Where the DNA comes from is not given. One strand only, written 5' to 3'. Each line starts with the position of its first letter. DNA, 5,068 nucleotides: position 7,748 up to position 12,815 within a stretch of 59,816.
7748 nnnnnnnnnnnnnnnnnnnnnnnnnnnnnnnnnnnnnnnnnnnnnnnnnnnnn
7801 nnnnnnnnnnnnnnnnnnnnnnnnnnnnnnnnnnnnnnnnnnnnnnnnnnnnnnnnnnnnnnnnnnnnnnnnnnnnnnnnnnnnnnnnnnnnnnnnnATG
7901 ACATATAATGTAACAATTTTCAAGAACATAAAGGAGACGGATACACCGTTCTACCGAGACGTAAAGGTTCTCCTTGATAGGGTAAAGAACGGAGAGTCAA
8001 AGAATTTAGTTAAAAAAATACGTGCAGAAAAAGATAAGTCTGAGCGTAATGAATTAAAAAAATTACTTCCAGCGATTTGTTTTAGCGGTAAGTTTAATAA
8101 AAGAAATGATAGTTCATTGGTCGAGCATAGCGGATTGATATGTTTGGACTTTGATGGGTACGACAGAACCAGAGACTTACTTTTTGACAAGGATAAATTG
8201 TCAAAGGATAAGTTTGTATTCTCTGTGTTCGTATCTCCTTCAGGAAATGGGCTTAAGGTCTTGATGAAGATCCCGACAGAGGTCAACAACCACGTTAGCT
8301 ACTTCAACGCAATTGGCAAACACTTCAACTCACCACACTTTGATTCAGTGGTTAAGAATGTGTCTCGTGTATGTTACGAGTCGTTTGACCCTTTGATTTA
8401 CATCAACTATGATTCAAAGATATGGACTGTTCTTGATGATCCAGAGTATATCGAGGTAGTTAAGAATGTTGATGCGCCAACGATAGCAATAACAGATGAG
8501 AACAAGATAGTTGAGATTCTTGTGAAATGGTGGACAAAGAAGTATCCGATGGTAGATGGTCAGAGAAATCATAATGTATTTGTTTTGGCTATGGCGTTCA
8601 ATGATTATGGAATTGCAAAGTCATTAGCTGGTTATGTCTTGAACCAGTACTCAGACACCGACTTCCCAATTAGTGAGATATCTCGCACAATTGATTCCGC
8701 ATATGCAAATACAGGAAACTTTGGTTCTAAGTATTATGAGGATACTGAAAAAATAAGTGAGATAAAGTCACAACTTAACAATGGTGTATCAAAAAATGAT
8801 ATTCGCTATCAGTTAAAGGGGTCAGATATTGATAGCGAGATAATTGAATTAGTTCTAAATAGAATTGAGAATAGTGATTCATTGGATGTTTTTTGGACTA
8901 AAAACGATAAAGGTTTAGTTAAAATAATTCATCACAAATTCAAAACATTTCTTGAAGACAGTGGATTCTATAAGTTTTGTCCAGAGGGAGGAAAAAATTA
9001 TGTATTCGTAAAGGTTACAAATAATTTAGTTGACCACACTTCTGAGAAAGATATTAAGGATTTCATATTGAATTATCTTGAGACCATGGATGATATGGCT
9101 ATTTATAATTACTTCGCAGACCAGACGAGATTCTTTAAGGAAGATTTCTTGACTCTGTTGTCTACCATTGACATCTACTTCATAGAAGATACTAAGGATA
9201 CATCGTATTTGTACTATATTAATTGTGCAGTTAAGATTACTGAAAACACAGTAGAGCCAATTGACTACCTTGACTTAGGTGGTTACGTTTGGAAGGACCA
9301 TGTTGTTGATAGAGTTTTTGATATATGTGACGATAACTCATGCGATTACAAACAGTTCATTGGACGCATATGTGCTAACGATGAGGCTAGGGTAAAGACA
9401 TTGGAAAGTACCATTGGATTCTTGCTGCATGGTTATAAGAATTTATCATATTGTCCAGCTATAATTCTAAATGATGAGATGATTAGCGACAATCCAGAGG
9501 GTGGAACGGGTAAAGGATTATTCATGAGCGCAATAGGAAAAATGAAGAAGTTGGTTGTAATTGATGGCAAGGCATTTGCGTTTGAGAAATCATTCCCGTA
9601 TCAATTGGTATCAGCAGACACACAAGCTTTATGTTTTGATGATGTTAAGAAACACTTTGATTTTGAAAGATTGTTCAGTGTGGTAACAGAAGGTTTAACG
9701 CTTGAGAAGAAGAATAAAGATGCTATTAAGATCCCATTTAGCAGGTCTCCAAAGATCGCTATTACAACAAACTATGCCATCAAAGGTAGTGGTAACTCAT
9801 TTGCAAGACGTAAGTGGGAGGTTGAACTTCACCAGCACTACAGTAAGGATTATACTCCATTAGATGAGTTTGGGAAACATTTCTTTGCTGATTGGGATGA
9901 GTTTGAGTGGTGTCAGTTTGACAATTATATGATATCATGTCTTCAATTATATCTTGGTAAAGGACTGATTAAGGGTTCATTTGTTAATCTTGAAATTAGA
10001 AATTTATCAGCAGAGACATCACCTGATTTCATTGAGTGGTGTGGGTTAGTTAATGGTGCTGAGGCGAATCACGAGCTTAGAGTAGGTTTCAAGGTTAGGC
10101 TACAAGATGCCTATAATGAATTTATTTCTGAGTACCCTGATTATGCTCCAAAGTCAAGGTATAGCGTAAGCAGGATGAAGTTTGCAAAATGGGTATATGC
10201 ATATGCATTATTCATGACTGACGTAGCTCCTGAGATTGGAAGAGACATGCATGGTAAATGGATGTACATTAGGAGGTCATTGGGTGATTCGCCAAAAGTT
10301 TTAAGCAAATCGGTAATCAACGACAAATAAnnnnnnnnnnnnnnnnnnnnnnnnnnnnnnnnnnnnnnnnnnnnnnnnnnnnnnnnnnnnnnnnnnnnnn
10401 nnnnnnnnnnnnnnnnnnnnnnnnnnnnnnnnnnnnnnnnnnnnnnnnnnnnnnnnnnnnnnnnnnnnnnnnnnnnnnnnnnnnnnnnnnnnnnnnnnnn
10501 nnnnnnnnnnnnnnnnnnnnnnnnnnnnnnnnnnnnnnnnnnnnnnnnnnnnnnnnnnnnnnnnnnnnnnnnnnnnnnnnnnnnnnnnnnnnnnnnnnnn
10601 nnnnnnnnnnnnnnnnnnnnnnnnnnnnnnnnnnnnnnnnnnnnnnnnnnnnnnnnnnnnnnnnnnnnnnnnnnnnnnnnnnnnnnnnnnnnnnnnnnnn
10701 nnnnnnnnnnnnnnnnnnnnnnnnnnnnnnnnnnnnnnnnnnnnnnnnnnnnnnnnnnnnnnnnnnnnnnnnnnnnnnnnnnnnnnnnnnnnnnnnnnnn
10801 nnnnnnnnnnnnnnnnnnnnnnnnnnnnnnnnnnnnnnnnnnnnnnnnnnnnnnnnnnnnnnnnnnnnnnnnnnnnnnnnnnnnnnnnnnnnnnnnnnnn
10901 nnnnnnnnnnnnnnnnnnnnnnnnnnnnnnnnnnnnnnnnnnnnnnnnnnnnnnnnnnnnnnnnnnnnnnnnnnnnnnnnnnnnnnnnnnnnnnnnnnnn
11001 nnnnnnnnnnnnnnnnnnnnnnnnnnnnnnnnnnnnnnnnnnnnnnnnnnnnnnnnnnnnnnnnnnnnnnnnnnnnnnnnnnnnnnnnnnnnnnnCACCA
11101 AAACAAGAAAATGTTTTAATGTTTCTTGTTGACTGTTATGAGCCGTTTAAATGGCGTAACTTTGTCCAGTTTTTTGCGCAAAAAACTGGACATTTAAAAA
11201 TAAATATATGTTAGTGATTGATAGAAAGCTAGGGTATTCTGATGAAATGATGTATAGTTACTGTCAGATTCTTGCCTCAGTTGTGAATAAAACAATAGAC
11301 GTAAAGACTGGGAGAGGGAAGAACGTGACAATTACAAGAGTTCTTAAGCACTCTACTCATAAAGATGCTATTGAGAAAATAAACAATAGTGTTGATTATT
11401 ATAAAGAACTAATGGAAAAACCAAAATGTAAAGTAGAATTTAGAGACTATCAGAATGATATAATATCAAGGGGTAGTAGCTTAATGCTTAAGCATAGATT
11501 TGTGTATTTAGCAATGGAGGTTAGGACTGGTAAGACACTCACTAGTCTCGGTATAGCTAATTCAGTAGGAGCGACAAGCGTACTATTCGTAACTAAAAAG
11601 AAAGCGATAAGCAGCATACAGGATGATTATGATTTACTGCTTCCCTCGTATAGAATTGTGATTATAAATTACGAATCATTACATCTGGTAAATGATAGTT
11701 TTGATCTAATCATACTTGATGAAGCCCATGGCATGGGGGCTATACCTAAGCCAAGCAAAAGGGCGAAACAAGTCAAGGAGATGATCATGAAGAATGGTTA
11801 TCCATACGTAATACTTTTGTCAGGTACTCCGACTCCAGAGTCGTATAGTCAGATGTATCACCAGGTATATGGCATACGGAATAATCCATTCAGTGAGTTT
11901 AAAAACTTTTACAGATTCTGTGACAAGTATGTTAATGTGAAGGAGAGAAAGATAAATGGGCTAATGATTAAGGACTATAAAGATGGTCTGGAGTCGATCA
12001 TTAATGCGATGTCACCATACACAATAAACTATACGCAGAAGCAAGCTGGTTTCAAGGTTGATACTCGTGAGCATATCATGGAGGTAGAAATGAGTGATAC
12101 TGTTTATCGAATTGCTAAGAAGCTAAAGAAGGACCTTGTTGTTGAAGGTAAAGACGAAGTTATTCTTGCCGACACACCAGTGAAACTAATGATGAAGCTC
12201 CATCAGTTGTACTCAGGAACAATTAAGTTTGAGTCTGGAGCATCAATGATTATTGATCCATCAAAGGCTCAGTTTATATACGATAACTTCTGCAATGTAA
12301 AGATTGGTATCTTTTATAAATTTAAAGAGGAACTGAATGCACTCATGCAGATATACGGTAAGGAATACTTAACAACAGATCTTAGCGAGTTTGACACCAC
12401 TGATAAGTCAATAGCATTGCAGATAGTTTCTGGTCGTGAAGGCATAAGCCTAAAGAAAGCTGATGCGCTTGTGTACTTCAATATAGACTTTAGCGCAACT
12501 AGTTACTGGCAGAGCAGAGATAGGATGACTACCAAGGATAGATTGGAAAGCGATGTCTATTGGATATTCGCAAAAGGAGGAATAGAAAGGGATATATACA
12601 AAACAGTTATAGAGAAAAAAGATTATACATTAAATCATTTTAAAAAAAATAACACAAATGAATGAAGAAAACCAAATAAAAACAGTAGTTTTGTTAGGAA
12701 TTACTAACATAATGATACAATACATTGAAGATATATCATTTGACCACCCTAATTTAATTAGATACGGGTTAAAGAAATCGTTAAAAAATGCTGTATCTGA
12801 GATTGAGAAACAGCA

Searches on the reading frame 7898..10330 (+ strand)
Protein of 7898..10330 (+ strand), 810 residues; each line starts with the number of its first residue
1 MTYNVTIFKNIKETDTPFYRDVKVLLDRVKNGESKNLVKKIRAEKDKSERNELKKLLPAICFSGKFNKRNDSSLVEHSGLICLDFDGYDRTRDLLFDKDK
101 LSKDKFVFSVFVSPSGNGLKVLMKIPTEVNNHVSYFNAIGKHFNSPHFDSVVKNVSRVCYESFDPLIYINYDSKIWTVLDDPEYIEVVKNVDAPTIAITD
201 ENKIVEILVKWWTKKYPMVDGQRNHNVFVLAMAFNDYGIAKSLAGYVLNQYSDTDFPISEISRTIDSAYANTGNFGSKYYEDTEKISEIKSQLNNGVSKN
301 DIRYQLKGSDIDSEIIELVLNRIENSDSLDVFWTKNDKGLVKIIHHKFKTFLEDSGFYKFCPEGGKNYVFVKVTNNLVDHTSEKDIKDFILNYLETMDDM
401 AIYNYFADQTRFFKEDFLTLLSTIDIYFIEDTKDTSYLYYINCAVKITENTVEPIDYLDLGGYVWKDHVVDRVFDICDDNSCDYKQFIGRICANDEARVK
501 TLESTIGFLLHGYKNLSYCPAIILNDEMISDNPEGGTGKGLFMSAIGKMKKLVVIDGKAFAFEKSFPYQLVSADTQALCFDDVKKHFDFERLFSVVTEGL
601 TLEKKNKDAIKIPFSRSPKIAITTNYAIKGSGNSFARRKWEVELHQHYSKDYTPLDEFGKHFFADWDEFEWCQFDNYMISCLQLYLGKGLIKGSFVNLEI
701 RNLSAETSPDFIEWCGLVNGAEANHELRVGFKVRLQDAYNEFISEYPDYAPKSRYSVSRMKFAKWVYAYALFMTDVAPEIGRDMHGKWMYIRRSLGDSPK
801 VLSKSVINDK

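Call 7: search_protein_families(library=phrogs, proteins=[window:7898-10330:+], max_evalue=0.001)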
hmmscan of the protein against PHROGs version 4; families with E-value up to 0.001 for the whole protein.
window:7898-10330:+ (810 aa): 2 families
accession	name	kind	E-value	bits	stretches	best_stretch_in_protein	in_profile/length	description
phrog_28855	-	unknown function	0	1037.1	1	1-793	1-794/804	-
phrog_18375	-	DNA, RNA and nucleotide metabolism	1.7e-30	106.9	1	4-173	6-178/644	DNA primase/helicase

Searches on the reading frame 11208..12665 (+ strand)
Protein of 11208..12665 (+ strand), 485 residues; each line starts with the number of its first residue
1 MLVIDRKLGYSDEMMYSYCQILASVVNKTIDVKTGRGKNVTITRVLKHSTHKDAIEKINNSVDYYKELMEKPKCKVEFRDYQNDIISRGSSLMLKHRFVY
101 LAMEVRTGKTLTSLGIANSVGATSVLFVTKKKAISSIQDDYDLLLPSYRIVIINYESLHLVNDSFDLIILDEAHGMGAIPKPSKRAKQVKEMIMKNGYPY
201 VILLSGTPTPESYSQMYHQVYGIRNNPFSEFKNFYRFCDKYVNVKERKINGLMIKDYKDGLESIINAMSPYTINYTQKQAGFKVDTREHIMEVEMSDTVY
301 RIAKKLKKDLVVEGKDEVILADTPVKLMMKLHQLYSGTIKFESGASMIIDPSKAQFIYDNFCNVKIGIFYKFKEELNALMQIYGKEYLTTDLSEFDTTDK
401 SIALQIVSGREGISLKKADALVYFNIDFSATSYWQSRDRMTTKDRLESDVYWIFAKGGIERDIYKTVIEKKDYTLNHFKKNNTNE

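Call 7: search_protein_families(library=phrogs, proteins=[window:11208-12665:+], max_evalue=0.001)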
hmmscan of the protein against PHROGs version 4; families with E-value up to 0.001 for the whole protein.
window:11208-12665:+ (485 aa): 2 families
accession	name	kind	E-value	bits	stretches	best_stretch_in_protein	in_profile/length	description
phrog_62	-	DNA, RNA and nucleotide metabolism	4.3e-56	191.2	1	61-473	684-1128/1881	DNA helicase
phrog_16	-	DNA, RNA and nucleotide metabolism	8.7e-16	58.3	1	20-223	200-431/986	DNA helicase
